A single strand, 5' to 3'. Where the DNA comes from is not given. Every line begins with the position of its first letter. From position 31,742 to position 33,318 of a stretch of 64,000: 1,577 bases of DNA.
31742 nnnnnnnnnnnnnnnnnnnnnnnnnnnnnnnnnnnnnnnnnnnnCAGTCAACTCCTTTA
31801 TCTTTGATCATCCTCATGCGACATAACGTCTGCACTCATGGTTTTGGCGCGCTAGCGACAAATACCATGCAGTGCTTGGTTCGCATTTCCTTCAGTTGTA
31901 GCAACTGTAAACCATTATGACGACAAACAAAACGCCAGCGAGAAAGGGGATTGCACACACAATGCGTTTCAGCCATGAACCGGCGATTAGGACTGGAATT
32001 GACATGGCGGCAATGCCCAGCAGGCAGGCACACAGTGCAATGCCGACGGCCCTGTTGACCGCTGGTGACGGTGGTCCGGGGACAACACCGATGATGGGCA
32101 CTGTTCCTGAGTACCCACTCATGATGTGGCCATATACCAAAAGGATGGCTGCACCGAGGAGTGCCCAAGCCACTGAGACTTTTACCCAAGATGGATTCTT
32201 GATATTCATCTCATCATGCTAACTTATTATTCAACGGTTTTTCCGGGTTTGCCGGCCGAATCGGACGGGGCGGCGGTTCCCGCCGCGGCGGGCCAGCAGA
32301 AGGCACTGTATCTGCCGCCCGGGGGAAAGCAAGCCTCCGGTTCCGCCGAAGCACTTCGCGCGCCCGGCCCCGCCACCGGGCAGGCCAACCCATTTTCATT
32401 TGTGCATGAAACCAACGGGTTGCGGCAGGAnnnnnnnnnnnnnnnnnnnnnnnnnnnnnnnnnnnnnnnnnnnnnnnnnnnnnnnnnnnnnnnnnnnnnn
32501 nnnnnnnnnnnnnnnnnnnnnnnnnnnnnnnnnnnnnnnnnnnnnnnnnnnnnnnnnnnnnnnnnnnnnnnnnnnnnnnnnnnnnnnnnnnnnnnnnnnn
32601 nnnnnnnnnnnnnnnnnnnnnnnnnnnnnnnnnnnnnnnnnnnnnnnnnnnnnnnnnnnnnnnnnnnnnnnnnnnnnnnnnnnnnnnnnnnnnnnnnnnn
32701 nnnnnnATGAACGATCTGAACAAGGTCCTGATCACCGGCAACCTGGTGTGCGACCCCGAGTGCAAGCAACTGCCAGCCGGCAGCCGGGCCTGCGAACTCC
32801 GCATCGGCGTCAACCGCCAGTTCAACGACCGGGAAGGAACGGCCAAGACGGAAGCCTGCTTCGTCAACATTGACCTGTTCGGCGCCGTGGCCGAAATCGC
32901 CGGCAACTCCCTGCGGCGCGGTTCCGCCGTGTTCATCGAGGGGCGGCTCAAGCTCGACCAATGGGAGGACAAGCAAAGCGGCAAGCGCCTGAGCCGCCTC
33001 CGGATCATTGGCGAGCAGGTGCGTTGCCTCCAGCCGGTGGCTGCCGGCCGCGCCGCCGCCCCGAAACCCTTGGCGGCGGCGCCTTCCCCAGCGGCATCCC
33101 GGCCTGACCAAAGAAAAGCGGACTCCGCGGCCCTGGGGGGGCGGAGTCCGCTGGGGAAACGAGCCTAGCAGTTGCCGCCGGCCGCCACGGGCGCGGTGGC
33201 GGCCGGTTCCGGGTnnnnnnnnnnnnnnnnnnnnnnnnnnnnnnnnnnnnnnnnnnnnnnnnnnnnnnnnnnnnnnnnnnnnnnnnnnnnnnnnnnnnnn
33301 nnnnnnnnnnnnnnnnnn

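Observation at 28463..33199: Island 1: 4.6-kb segment bounded by 99-bp direct repeats, no integrase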

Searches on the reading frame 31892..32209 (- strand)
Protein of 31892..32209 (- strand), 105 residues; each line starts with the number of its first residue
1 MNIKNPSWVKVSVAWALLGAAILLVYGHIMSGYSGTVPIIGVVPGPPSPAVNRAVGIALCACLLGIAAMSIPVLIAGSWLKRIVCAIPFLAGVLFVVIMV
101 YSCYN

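Call 8: search_protein_families(library=pfam, proteins=[window:31892-32209:-], max_evalue=0.01)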
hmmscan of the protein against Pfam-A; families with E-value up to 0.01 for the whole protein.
window:31892-32209:- (105 aa): 0 families

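Call 32: search_protein_families(library=padloc, proteins=[window:31892-32209:-], max_evalue=0.01)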
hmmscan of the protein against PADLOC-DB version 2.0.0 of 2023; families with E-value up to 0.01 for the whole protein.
window:31892-32209:- (105 aa): 0 families

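Call 33: search_protein_families(library=ncbifam, proteins=[window:31892-32209:-], max_evalue=0.01)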
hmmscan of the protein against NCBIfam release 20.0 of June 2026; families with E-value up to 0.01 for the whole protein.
window:31892-32209:- (105 aa): 0 families

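Call 81: search_protein_families(library=pfam, proteins=[window:31892-32209:-], max_evalue=10)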
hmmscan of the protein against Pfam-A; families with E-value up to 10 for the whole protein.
window:31892-32209:- (105 aa): 3 families
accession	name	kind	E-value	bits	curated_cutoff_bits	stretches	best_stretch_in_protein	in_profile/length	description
PF11947.13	DUF3464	-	1.8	8.8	25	1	69-101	48-82/149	Photosynthesis affected mutant 68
PF24709.1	DUF7670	-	2.4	8.9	29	1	63-97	72-108/118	Domain of unknown function (DUF7670)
PF01169.24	GDT1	-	5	8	27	1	59-98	33-74/75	Divalent cation/proton antiporter GDT1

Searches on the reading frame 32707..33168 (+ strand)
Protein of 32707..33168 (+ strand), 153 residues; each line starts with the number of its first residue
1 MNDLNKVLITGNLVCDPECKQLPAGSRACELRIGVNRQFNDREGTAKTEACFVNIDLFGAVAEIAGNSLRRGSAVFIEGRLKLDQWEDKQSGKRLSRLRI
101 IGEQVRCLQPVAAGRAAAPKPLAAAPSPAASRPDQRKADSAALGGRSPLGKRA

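Call 8: search_protein_families(library=pfam, proteins=[window:32707-33168:+], max_evalue=0.01)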
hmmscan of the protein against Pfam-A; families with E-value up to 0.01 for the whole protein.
window:32707-33168:+ (153 aa): 1 family
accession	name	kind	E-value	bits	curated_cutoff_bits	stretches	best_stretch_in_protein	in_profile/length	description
PF00436.31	SSB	-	2.1e-26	92.4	26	1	4-107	1-103/104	Single-strand binding protein family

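Call 18: find_homologous_proteins(query=window:32707-33168:+, max_evalue=0.00001)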
Query window:32707-33168:+ (153 aa): 98 proteins with E <= 0.00001 among 709 candidates.
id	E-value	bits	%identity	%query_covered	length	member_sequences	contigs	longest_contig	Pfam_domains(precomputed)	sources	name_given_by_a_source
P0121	8.2e-94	330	100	100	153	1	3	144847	PF00436.32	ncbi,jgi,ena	ncbi:MAG: single-stranded DNA-binding protein [Lentisphaeria bacterium]|jgi:single-strand DNA-bindin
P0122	2.0e-32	130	49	86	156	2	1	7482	PF00436.32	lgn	-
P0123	2.8e-32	130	51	78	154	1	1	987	PF00436.32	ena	-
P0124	3.6e-32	130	48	80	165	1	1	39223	PF00436.32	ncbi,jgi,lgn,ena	ncbi:MAG: single-stranded DNA-binding protein [Lentisphaeria bacterium]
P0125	3.2e-31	126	50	78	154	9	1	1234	PF00436.32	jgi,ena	-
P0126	4.0e-31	126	54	72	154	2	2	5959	PF00436.32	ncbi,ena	ncbi:MAG: single-stranded DNA-binding protein [bacterium]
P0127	1.8e-30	124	48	87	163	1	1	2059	PF00436.32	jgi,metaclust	metaclust:\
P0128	1.5e-26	111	43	75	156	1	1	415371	PF00436.32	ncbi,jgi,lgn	ncbi:MAG TPA: single-stranded DNA-binding protein [Planctomycetota bacterium]|jgi:single-strand DNA-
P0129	4.2e-26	110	44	72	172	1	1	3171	PF00436.32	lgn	-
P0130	6.1e-26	109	44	87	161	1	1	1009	PF00436.32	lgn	-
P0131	1.0e-25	109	41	93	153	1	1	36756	PF00436.32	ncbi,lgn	ncbi:MAG: single-stranded DNA-binding protein [Chthoniobacterales bacterium]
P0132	5.6e-25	106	45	88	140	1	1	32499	PF22657.3,PF00436.32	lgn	-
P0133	6.9e-25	106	44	71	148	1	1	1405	PF00436.32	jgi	-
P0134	1.0e-24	105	43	88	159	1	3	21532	PF00436.32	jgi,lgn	jgi:single-strand DNA-binding protein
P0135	1.4e-24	105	47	88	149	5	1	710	PF00436.32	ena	-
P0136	3.4e-24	104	41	87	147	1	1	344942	PF00436.32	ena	-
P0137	4.0e-24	103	42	79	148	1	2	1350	PF00436.32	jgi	jgi:single-strand DNA-binding protein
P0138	5.1e-24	103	46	71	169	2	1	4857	PF00436.32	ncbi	ncbi:MAG: single-stranded DNA-binding protein [Chthoniobacterales bacterium]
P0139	7.4e-24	103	43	88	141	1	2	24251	PF00436.32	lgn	-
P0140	9.8e-24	102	45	88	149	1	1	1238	PF00436.32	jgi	jgi:single-strand DNA-binding protein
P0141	6.5e-23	100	49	66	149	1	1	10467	PF00436.32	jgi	jgi:single-strand DNA-binding protein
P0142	1.5e-22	98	41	87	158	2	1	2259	PF00436.32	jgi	jgi:single-strand DNA-binding protein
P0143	1.7e-22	98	43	71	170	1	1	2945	PF00436.32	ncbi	-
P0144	8.1e-22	96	46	69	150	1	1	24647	PF00436.32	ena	-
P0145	8.3e-22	96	41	88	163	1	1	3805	PF00436.32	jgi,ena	-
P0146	2.1e-21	95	44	71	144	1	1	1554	PF00436.32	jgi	jgi:single-strand DNA-binding protein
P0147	3.9e-21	94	44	71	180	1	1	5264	PF00436.32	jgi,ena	-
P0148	4.6e-21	94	38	82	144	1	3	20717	PF00436.32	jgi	jgi:single-strand DNA-binding protein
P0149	5.1e-21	93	42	86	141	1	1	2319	PF00436.32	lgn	-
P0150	5.2e-21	93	39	87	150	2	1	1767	PF00436.32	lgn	-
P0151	9.0e-21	93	39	71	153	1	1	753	PF22657.3,PF00436.32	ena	-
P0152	1.0e-20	92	43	71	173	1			PF00436.32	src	-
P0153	1.1e-20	92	46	71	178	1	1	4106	PF00436.32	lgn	-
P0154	1.4e-20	92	43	69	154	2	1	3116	PF00436.32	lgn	-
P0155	2.7e-20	91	40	79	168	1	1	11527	PF00436.32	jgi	jgi:single-strand DNA-binding protein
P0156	2.7e-20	91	42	71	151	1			PF00436.32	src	-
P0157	3.4e-20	91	45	69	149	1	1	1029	PF00436.32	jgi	jgi:single-strand DNA-binding protein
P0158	4.1e-20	90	34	87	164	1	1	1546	PF00436.32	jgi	-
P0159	4.5e-20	90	43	69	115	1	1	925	PF00436.32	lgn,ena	-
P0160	4.5e-20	90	43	71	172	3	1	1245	PF00436.32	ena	-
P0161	4.8e-20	90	44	69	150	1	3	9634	PF00436.32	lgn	-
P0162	5.0e-20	90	44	71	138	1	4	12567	PF00436.32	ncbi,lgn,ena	-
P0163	5.6e-20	90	42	71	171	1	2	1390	PF00436.32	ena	-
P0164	5.8e-20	90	44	71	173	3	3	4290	PF00436.32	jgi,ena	-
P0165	6.3e-20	90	42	71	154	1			PF00436.32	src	-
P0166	6.7e-20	90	42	71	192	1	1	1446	PF00436.32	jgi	jgi:single-strand DNA-binding protein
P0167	7.4e-20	90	44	71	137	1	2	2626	PF00436.32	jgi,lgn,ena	-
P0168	9.0e-20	89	42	71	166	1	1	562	PF00436.32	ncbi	-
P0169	9.0e-20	89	42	71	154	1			PF00436.32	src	-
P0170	1.1e-19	89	38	86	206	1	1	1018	PF00436.32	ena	-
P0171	1.1e-19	89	44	69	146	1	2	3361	PF00436.32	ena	-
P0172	1.2e-19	89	40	71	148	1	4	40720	PF00436.32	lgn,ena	-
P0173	1.5e-19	89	42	71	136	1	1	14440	PF00436.32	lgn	-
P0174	1.7e-19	88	41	71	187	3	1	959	PF00436.32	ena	-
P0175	2.2e-19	88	41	71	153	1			PF00436.32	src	-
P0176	2.4e-19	88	41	71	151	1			PF00436.32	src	-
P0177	2.6e-19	88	41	71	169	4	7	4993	PF00436.32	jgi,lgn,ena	jgi:single-strand DNA-binding protein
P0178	3.3e-19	88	42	71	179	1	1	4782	PF00436.32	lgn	-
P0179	3.3e-19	88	40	71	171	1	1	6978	PF00436.32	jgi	jgi:single-strand DNA-binding protein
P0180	3.7e-19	87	37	92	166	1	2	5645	PF00436.32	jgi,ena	-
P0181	3.7e-19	87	38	77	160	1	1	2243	PF00436.32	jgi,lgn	jgi:single-strand DNA-binding protein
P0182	4.4e-19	87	39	71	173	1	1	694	PF00436.32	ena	-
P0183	4.4e-19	87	41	71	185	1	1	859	PF00436.32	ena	-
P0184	5.1e-19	87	41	69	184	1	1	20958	PF00436.32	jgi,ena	-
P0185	5.1e-19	87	44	67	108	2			PF00436.32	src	-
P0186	6.8e-19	87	42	71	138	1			PF00436.32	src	-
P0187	6.9e-19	86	40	71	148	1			PF00436.32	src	-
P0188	7.0e-19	86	41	71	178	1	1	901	PF00436.32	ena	-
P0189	8.2e-19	86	41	71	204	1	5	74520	PF00436.32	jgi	jgi:single-strand DNA-binding protein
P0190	8.3e-19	86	42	71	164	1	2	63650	PF00436.32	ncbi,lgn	-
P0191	8.4e-19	86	42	71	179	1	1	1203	PF00436.32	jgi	jgi:single-strand DNA-binding protein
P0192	8.5e-19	86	42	71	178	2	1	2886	PF00436.32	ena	-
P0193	9.4e-19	86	41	76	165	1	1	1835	PF00436.32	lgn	-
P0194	1.4e-18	85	38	71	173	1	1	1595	PF00436.32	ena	-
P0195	1.9e-18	85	32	93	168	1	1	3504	PF00436.32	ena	-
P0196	2.6e-18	85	39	71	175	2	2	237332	PF00436.32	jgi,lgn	jgi:single-strand DNA-binding protein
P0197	4.9e-18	84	39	80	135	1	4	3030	PF00436.32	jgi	-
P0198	5.9e-18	83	37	71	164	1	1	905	PF00436.32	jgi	jgi:single-strand DNA-binding protein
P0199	1.0e-17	83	41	71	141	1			PF00436.32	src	-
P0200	1.2e-17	82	40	71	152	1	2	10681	PF00436.32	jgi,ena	-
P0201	1.4e-17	82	39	71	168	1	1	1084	PF00436.32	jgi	-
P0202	3.5e-17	81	37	71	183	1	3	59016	PF00436.32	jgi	jgi:single-strand DNA-binding protein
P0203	3.8e-17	81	38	71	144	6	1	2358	PF00436.32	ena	-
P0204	3.9e-17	81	41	71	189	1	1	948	PF00436.32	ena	-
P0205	9.2e-17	80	36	71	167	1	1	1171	PF00436.32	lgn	-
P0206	1.1e-16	79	37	83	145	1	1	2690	PF00436.32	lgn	-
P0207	1.3e-16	79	40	71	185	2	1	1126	PF00436.32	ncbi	-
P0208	1.3e-16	79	39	71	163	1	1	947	PF00436.32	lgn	-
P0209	2.0e-16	79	33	88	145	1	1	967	PF00436.32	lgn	-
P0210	2.5e-16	78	35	88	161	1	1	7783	PF00436.32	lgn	-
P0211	2.8e-16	78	39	71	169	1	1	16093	PF00436.32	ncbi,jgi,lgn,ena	ncbi:MAG TPA: single-stranded DNA-binding protein [Tepidisphaeraceae bacterium]|jgi:single-strand DN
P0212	5.7e-16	77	38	71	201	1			PF00436.32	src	-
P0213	5.7e-16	77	37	71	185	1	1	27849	PF00436.32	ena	-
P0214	2.3e-15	75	35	83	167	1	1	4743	PF00436.32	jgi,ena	-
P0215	8.4e-14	70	36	65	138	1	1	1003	PF00436.32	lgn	-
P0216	1.6e-13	69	37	85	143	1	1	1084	PF00436.32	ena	-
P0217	1.1e-11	63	35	59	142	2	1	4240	PF00436.32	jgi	-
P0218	4.4e-7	48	27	86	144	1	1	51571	PF00436.32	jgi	jgi:single-strand DNA-binding protein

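Call 28: find_encoding_contigs(protein=P0124, flank=10000, max_places=4)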
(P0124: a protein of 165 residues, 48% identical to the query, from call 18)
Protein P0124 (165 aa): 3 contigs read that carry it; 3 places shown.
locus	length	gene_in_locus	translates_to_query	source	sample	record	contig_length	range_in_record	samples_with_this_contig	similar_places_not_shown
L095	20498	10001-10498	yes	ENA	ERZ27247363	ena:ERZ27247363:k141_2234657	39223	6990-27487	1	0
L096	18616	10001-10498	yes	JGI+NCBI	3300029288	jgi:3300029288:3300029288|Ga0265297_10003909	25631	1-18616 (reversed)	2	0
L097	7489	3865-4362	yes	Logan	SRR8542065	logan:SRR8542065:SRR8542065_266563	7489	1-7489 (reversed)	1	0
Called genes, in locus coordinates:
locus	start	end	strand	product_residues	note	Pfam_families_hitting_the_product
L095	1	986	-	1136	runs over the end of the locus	PF06452:CBM9_1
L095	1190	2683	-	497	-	PF12951:PATR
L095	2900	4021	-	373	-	PF00392:GntR, PF13377:Peripla_BP_3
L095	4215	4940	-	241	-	-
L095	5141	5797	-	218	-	PF01641:SelR, PF01625:PMSR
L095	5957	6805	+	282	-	PF00149:Metallophos, PF12850:Metallophos_2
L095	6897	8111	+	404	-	PF20511:PMI_typeI_cat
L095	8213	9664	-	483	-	-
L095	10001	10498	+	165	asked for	PF00436:SSB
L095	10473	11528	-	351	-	PF00226:DnaJ, PF01556:DnaJ_C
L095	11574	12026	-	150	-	-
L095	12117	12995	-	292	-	PF03167:UDG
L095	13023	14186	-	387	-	PF01408:GFO_IDH_MocA, PF02894:GFO_IDH_MocA_C, PF22725:GFO_IDH_MocA_C3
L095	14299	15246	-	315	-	PF13641:Glyco_tranf_2_3, PF00535:Glycos_transf_2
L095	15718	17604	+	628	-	PF02705:K_trans, PF22776:K_trans_C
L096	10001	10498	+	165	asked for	PF00436:SSB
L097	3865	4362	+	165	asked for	PF00436:SSB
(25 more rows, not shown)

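Call 29: find_encoding_contigs(protein=P0122, flank=10000, max_places=4)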
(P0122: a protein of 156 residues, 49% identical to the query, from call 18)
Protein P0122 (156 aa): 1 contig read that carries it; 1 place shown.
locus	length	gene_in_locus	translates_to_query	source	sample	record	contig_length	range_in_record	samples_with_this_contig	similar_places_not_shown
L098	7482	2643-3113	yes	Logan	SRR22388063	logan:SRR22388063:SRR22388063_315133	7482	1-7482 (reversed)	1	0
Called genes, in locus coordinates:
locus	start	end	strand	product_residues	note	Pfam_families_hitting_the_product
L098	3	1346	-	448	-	?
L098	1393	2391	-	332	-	-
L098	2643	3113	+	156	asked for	PF00436:SSB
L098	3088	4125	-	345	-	PF00226:DnaJ, PF01556:DnaJ_C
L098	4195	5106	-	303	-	PF03807:F420_oxidored, PF14748:P5CR_dimer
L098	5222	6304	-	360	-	PF02547:Queuosine_synth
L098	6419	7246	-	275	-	PF00702:Hydrolase (faint), PF05116:S6PP, PF08282:Hydrolase_3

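Call 32: search_protein_families(library=padloc, proteins=[window:32707-33168:+], max_evalue=0.01)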
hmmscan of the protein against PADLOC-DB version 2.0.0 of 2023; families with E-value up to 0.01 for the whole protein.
window:32707-33168:+ (153 aa): 0 families

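Call 33: search_protein_families(library=ncbifam, proteins=[window:32707-33168:+], max_evalue=0.01)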
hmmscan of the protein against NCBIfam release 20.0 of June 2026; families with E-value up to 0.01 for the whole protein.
window:32707-33168:+ (153 aa): 19 families
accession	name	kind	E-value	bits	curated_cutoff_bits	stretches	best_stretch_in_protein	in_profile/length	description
TIGR00621.2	ssb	subfamily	3.3e-29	102.3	53.95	1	2-120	2-118/165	single-stranded DNA-binding protein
NF006297.0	PRK08486.1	equivalog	8.7e-28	97.7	212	1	5-110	3-107/182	single-stranded DNA-binding protein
NF005406.0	PRK06958.1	subfamily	3.8e-22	79.6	252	1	1-109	1-109/182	single-stranded DNA-binding protein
NF004357.0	PRK05733.1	subfamily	4.2e-19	69.2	241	1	4-109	5-109/172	single-stranded DNA-binding protein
NF006533.0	PRK09010.1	subfamily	1.5e-18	67.4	260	1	4-137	6-139/177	single-stranded DNA-binding protein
NF010292.0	PRK13732.1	subfamily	7.3e-16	58.5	265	1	3-123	5-126/175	single-stranded DNA-binding protein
NF006445.0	PRK08763.1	subfamily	2.4e-15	57.1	246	1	4-117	5-117/164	single-stranded DNA-binding protein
NF005674.0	PRK07459.1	equivalog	7.4e-15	54.9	161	1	4-99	3-92/121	single-stranded DNA-binding protein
NF005241.0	PRK06751.1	equivalog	5.3e-13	49.5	313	1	4-115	2-110/173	single-stranded DNA-binding protein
NF005851.0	PRK07772.1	subfamily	8.6e-12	45.6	194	1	7-95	7-97/191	single-stranded DNA-binding protein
NF005579.0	PRK07274.1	equivalog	1.7e-11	43.9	169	1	4-91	2-87/131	single-stranded DNA-binding protein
NF004972.0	PRK06341.1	equivalog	5.7e-11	42.7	254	1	4-97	5-100/166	single-stranded DNA-binding protein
NF005580.0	PRK07275.1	subfamily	2.5e-09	37.5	254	1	4-123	2-118/162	single-stranded DNA-binding protein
NF005242.0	PRK06752.1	equivalog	3.2e-08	33.7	189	1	4-108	2-103/112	single-stranded DNA-binding protein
NF006039.0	PRK08182.1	subfamily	2e-07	31.1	70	1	6-108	4-110/150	single-stranded DNA-binding protein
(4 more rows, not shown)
